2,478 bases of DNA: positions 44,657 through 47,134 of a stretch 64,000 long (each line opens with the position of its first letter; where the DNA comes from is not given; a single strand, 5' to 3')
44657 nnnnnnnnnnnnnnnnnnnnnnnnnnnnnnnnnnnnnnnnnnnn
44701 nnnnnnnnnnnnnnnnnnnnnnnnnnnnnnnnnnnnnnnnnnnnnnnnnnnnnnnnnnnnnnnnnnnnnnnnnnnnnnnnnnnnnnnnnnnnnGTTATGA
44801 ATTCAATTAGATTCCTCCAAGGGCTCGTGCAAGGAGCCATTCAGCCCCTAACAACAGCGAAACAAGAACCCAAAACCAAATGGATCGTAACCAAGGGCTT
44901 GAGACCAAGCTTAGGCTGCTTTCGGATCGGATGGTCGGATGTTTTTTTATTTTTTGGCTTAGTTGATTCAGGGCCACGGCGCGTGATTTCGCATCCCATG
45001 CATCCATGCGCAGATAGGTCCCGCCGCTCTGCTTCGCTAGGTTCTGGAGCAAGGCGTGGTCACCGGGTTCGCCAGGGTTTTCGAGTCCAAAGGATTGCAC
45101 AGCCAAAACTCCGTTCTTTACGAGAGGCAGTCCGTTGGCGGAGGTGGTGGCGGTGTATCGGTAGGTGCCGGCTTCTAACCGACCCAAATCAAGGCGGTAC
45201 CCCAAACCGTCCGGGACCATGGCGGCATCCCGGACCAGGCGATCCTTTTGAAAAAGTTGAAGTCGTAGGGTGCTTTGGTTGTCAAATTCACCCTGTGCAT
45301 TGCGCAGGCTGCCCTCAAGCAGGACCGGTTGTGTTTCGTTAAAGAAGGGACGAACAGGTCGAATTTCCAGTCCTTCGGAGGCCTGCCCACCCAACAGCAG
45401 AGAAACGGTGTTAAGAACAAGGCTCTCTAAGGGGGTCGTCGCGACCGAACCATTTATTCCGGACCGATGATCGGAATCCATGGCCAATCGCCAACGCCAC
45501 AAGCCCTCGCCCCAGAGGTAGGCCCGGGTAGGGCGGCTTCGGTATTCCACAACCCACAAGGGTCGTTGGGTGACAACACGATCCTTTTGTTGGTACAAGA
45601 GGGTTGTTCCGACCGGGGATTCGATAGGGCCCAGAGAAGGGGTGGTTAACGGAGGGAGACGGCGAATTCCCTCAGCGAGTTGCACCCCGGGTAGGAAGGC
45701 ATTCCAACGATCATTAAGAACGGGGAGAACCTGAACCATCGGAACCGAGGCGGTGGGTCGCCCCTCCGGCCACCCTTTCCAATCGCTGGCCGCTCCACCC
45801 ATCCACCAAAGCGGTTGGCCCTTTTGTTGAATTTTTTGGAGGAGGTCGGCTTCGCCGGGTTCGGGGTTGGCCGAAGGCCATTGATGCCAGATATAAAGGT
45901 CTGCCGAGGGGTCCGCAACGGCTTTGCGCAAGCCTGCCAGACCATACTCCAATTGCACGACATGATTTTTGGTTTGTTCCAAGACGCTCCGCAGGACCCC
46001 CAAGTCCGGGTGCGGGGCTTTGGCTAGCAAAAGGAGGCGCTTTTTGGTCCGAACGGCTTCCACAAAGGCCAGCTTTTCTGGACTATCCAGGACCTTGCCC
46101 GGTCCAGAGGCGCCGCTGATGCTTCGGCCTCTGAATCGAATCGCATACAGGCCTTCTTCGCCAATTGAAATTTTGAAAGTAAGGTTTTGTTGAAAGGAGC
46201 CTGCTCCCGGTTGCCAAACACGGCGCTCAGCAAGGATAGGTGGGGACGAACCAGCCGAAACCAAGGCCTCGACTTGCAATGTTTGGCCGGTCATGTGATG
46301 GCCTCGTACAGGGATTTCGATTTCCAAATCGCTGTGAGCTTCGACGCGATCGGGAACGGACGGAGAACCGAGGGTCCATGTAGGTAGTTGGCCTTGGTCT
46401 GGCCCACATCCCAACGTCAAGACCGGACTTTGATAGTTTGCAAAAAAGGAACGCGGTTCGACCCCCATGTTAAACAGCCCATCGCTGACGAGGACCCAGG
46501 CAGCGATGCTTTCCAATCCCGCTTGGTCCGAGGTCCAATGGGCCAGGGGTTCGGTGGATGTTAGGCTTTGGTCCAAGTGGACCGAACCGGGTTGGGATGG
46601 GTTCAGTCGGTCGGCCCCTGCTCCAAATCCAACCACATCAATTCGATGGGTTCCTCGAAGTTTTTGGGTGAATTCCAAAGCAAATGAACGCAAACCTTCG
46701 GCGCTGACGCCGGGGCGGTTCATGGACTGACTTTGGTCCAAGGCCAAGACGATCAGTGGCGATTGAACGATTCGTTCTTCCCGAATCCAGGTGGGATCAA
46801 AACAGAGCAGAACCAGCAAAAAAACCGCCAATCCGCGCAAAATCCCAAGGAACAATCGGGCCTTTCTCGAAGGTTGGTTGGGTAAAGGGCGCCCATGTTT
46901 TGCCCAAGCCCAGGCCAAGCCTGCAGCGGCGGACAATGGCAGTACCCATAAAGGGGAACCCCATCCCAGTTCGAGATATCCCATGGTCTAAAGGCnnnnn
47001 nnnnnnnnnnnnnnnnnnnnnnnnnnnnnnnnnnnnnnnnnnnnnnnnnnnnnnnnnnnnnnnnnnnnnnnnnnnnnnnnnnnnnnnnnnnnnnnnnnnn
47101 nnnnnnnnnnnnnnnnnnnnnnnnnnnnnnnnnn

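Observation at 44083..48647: Tight four-gene operon: DUF62 SAM hydroxide adenosyltransferase - FabG-like reductase - 725-aa BatA_N/VWA membrane protein - lipoprotein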

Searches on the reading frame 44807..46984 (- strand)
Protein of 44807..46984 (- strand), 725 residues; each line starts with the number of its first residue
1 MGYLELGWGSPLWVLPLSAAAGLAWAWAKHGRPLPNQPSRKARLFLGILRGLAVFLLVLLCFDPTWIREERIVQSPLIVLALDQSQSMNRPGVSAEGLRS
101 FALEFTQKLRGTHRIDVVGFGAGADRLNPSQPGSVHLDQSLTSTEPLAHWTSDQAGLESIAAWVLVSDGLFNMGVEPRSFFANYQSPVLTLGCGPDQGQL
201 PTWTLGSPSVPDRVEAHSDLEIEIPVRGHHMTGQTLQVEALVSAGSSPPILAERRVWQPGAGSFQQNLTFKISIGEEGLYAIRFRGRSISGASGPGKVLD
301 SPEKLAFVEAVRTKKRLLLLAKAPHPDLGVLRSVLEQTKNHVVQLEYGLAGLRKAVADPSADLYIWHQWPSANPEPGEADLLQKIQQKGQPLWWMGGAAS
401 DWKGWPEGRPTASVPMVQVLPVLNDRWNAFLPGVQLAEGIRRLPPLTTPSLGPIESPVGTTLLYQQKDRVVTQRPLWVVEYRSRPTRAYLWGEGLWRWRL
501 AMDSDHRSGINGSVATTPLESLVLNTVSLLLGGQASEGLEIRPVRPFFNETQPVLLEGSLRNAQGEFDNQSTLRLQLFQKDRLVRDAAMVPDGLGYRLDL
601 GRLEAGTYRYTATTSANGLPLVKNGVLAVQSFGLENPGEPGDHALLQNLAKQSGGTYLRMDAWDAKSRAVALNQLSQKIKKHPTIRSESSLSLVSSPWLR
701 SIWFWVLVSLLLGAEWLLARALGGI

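Call 3: search_protein_families(library=pfam, proteins=[window:44807-46984:-], max_evalue=0.01)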
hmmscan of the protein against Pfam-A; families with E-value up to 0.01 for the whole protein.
window:44807-46984:- (725 aa): 1 family
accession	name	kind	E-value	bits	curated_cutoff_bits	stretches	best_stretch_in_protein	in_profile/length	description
PF13519.12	VWA_2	-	0.0015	19.5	27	1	78-156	1-81/107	von Willebrand factor type A domain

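Call 4: search_protein_families(library=ncbifam, proteins=[window:44807-46984:-], max_evalue=0.01)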
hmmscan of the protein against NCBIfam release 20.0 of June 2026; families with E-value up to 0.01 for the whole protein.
window:44807-46984:- (725 aa): 0 families

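Call 8: find_homologous_proteins(query=window:44807-46984:-)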
Query window:44807-46984:- (725 aa): 47 proteins with E <= 0.001 among 8000 candidates.
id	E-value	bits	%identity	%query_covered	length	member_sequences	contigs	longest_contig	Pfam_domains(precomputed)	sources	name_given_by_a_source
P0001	0.0e+0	1639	99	100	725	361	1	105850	-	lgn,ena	-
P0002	0.0e+0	1419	85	100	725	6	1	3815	PF13519.13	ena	-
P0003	0.0e+0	1339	80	100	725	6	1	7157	-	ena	-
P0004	0.0e+0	1278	80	100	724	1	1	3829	-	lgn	-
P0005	0.0e+0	1092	88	76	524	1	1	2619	-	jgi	-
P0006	0.0e+0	1046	64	100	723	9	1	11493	-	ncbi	ncbi:MAG: hypothetical protein ACKOPP_05760 [Bacteroidota bacterium]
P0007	0.0e+0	1014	62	100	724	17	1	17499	-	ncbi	ncbi:MAG: hypothetical protein ACO39U_03505 [Bacteroidia bacterium]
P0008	1.2e-164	568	41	100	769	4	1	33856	-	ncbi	-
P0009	9.5e-162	558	40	99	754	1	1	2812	-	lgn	-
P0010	2.6e-159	550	40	99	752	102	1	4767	-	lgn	-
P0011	2.0e-154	534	40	98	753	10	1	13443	-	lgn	-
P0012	2.9e-148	513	40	93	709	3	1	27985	-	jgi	jgi:hypothetical protein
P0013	2.9e-143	497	38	92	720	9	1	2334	-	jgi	jgi:hypothetical protein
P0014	7.9e-138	479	39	89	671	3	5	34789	-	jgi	jgi:hypothetical protein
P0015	6.7e-86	307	38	62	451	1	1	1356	-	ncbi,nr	ncbi:MAG: hypothetical protein EBS08_06600, partial [Cytophagia bacterium]|nr:hypothetical protein [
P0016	1.6e-39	154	24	98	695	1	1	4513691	-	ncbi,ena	-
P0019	3.8e-35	139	25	90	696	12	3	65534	-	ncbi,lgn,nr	ncbi:MAG: hypothetical protein PWQ54_365 [Bacteroidales bacterium]|nr:hypothetical protein [Bacteroi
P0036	6.3e-27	112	25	99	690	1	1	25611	-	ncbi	-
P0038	1.8e-25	107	22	94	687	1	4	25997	-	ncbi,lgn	-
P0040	1.3e-23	101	24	90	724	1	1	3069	-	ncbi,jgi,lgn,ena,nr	ncbi:MAG: VWA domain-containing protein [Ignavibacteria bacterium]|nr:VWA domain-containing protein 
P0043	1.1e-22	98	21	93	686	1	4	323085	-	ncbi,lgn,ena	-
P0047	6.6e-14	69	23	96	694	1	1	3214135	-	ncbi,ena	-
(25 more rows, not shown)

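Call 10: find_encoding_contigs(protein=P0014, flank=8000, max_places=3)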
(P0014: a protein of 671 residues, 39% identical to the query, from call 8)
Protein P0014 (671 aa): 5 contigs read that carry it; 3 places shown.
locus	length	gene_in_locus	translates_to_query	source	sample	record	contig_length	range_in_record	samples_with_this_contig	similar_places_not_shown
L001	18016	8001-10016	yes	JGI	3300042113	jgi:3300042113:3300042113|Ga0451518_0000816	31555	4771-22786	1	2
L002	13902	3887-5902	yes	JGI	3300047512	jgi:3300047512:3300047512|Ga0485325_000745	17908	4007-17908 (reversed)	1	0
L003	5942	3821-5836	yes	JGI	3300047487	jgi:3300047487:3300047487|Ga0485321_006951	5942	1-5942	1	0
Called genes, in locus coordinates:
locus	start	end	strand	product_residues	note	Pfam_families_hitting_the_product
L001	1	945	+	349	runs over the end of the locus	PF00106:adh_short (weak), PF01073:3Beta_HSD, PF01370:Epimerase, PF02719:Polysacc_synt_2, PF04321:RmlD_sub_bind, PF07993:NAD_binding_4 (faint), PF08659:KR, PF16363:GDP_Man_Dehyd, +1 more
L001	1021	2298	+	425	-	PF00464:SHMT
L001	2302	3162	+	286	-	PF19576:Acyltransf_2, PF01553:Acyltransferase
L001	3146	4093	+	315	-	PF13444:Acetyltransf_5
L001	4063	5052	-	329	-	PF01259:SAICAR_synt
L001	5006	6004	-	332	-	PF02562:PhoH, PF13245:AAA_19 (weak), PF13604:AAA_30 (weak)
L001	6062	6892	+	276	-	PF01887:SAM_HAT_N, PF20257:SAM_HAT_C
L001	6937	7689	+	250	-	PF00106:adh_short, PF23441:SDR (weak), PF08659:KR, PF13561:adh_short_C2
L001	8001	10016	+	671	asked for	-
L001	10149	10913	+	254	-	-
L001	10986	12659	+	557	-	-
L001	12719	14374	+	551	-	-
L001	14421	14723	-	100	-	PF04977:DivIC (weak)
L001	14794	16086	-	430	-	PF03952:Enolase_N, PF00113:Enolase_C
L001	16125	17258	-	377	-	PF00988:CPSase_sm_chain, PF00117:GATase, PF07722:Peptidase_C26 (faint)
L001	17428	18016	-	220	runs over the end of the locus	PF01196:Ribosomal_L17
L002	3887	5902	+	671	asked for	-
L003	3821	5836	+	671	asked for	-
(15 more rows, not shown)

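Call 11: find_encoding_contigs(protein=P0008, flank=8000, max_places=3)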
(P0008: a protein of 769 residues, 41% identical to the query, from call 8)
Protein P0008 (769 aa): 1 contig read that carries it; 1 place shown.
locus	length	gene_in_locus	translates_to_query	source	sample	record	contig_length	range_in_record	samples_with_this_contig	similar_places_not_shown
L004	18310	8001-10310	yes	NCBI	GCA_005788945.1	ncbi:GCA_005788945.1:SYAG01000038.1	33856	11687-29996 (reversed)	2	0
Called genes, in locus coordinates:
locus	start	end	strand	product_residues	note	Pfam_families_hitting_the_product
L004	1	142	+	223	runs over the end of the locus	PF00483:NTP_transferase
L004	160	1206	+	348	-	PF01073:3Beta_HSD, PF01370:Epimerase, PF02719:Polysacc_synt_2, PF04321:RmlD_sub_bind, PF07993:NAD_binding_4 (faint), PF08659:KR (weak), PF16363:GDP_Man_Dehyd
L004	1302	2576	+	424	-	PF00464:SHMT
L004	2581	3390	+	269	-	PF19576:Acyltransf_2, PF01553:Acyltransferase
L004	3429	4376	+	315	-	PF13444:Acetyltransf_5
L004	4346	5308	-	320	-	PF01259:SAICAR_synt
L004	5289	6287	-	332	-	PF02562:PhoH, PF13245:AAA_19 (faint), PF13604:AAA_30 (weak)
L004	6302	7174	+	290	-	PF01887:SAM_HAT_N, PF20257:SAM_HAT_C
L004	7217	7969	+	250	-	PF00106:adh_short, PF08659:KR, PF13561:adh_short_C2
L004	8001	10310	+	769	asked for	-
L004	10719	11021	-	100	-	PF04977:DivIC (weak)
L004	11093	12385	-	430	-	PF03952:Enolase_N, PF00113:Enolase_C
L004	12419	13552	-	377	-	PF00988:CPSase_sm_chain, PF00117:GATase, PF07722:Peptidase_C26 (faint)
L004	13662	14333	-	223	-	PF01196:Ribosomal_L17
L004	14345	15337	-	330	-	PF01193:RNA_pol_L, PF01000:RNA_pol_A_bac, PF03118:RNA_pol_A_CTD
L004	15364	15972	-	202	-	PF00163:Ribosomal_S4, PF01479:S4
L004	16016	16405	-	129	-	PF00411:Ribosomal_S11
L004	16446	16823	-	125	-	PF00416:Ribosomal_S13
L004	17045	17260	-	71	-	PF01176:eIF-1a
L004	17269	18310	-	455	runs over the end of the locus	PF00344:SecY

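Call 12: find_encoding_contigs(protein=P0016, flank=8000, max_places=3)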
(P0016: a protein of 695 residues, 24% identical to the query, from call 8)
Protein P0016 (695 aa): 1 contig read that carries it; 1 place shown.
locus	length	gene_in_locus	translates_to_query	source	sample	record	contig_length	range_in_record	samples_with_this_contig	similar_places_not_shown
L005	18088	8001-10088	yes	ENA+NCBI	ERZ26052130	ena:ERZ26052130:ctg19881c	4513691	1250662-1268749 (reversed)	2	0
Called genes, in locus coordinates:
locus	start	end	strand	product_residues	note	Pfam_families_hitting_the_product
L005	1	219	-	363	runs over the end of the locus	PF13585:CHU_C (weak)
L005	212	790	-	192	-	PF04542:Sigma70_r2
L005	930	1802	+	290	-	PF11751:PorP_SprF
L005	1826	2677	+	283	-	-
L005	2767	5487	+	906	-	PF17210:SdrD_B (faint), PF00801:PKD, PF18911:PKD_4 (weak), PF00801:PKD (weak), PF18911:PKD_4, PF13620:CarboxypepD_reg, PF18962:Por_Secre_tail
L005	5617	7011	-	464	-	PF00890:FAD_binding_2 (weak), PF01266:DAO (faint), PF01494:FAD_binding_3 (faint), PF07992:Pyr_redox_2, PF12831:FAD_oxidored (weak), PF13738:Pyr_redox_3, PF00070:Pyr_redox, PF02852:Pyr_redox_dim, +2 more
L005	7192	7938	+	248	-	PF00106:adh_short, PF08659:KR, PF23441:SDR (faint), PF13561:adh_short_C2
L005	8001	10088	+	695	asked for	-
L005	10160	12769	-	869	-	PF02861:Clp_N, PF13191:AAA_16 (weak), PF00004:AAA, PF17871:AAA_lid_9, PF00004:AAA, PF07724:AAA_2, PF07728:AAA_5, PF10431:ClpB_D2-small, +7 more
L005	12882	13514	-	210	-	PF08889:WbqC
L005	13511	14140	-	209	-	PF01300:Sua5_yciO_yrdC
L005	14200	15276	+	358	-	PF02618:YceG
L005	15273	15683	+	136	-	PF01643:Acyl-ACP_TE (weak), PF13279:4HBT_2, PF03061:4HBT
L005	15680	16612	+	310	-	PF03631:Virul_fac_BrkB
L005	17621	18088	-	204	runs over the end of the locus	PF00226:DnaJ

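Call 13: find_encoding_contigs(protein=P0043, flank=6000, max_places=2)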
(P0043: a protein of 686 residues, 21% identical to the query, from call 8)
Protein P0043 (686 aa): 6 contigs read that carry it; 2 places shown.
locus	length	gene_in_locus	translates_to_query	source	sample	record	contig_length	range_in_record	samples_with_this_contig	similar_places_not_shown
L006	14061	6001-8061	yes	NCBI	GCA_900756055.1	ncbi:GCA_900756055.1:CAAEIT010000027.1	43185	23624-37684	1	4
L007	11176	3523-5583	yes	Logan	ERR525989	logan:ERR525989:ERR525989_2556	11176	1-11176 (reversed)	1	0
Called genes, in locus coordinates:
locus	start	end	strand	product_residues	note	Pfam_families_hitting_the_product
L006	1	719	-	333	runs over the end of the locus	PF01515:PTA_PTB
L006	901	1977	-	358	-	PF17989:ALP_N, PF21522:MreB-like_C (faint)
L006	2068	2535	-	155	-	PF07973:tRNA_SAD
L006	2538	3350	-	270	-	-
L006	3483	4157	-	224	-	PF02698:DUF218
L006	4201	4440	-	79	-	-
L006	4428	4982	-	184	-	PF13302:Acetyltransf_3, PF00583:Acetyltransf_1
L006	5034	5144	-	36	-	-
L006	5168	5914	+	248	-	PF00106:adh_short, PF08659:KR, PF13561:adh_short_C2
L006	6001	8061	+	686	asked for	-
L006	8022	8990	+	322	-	PF19867:DUF6340, PF13174:TPR_6 (faint)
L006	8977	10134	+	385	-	PF00465:Fe-ADH, PF13685:Fe-ADH_2 (faint), PF25137:ADH_Fe_C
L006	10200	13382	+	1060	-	PF00580:UvrD-helicase, PF13245:AAA_19 (faint), PF13361:UvrD_C, PF13538:UvrD_C_2 (faint), PF12705:PDDEXK_1 (faint)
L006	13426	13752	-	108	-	PF00076:RRM_1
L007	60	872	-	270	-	-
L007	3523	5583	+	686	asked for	-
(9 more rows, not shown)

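Call 14: find_encoding_contigs(protein=P0047, flank=6000, max_places=2)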
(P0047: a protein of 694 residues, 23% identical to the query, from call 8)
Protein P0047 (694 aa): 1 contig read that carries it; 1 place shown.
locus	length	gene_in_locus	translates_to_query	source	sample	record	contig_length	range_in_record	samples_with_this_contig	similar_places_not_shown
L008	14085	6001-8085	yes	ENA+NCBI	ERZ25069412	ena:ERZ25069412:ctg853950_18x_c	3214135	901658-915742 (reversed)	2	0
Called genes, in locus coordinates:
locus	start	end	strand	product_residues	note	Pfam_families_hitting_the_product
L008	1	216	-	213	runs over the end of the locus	-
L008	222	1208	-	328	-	PF01609:DDE_Tnp_1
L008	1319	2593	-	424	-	PF14690:Zn_ribbon_ISL3, PF13542:HTH_Tnp_ISL3, PF01610:DDE_Tnp_ISL3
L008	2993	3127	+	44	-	-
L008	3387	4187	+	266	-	PF08211:dCMP_cyt_deam_2, PF26947:CDL (faint), PF00383:dCMP_cyt_deam_1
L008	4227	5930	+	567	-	PF00082:Peptidase_S8, PF18962:Por_Secre_tail (weak)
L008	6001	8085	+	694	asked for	-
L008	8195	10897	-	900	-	PF13620:CarboxypepD_reg, PF13715:CarbopepD_reg_2, PF07715:Plug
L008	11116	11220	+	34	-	-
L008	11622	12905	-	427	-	PF00909:Ammonium_transp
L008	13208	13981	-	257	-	-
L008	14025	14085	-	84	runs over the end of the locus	PF01106:NifU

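Call 15: find_encoding_contigs(protein=P0019, flank=6000, max_places=2)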
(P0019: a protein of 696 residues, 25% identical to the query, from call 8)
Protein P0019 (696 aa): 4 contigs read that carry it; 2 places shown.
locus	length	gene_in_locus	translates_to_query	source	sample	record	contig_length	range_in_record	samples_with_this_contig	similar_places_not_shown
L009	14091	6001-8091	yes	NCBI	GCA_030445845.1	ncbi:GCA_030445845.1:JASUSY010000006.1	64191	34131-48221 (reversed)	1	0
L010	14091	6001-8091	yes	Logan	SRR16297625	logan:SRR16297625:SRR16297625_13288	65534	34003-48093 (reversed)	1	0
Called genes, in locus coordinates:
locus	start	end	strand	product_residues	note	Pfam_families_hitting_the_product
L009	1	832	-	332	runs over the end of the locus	PF01075:Glyco_transf_9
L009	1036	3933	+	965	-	PF13176:TPR_7 (faint), PF13374:TPR_10 (faint), PF00515:TPR_1 (faint), PF13424:TPR_12, PF17874:TPR_MalT, PF13424:TPR_12, PF00512:HisKA, PF02518:HATPase_c, +2 more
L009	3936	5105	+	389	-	PF00072:Response_reg, PF00512:HisKA, PF02518:HATPase_c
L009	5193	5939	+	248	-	PF00106:adh_short, PF08659:KR, PF13561:adh_short_C2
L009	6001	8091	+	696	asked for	-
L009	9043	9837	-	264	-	PF02397:Bac_transf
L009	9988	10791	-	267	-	-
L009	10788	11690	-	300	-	PF00005:ABC_tran, PF13304:AAA_21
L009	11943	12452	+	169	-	PF00254:FKBP_C (weak)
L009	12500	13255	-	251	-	PF00590:TP_methylase (weak)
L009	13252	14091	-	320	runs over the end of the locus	PF00291:PALP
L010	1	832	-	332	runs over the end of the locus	PF01075:Glyco_transf_9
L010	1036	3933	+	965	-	PF13176:TPR_7 (faint), PF13374:TPR_10 (faint), PF00515:TPR_1 (faint), PF13424:TPR_12, PF17874:TPR_MalT, PF13424:TPR_12, PF00512:HisKA, PF02518:HATPase_c, +2 more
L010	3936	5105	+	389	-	PF00072:Response_reg, PF00512:HisKA, PF02518:HATPase_c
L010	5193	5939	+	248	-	PF00106:adh_short, PF08659:KR, PF13561:adh_short_C2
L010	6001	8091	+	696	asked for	-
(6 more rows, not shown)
